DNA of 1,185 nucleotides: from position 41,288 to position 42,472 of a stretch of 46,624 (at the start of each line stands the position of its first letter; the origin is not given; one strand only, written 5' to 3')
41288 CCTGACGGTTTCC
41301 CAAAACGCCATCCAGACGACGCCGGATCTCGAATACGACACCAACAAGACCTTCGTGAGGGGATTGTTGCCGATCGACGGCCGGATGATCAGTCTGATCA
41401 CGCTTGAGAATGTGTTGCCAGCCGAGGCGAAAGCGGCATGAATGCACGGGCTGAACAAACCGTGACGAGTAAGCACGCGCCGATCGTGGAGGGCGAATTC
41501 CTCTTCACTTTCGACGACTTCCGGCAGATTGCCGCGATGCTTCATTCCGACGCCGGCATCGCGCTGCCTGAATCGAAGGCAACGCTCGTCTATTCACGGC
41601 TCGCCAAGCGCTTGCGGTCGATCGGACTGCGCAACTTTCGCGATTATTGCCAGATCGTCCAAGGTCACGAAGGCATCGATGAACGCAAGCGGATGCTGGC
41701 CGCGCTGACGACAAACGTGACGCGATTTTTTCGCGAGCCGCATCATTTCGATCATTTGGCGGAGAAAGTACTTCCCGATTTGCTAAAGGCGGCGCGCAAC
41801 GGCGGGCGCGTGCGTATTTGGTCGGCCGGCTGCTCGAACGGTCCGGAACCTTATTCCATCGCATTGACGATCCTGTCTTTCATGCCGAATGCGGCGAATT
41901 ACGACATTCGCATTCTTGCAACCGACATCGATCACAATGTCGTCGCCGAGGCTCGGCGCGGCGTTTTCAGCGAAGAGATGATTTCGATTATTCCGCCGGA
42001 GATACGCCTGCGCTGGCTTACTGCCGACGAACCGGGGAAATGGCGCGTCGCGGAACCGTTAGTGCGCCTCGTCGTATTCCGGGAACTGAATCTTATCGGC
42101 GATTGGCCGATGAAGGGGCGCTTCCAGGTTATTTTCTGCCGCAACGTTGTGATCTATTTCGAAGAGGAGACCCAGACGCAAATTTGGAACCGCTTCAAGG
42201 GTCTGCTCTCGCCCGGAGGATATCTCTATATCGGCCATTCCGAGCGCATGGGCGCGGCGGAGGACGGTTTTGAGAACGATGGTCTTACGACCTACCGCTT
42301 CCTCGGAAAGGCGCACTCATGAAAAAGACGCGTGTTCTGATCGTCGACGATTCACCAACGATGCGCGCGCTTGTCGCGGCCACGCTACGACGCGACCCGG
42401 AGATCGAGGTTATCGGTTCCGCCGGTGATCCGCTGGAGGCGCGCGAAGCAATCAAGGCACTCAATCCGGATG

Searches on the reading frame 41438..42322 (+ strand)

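Call 58: search_protein_families(library=ncbifam, proteins=[window:41438-42322:+], max_evalue=1e-20)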
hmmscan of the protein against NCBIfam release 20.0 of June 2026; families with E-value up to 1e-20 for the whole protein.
window:41438-42322:+ (294 aa): 1 family
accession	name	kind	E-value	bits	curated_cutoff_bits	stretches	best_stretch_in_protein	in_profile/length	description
NF007902.0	PRK10611.1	equivalog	1.8e-62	211.1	435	1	23-287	22-282/287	protein-glutamate O-methyltransferase CheR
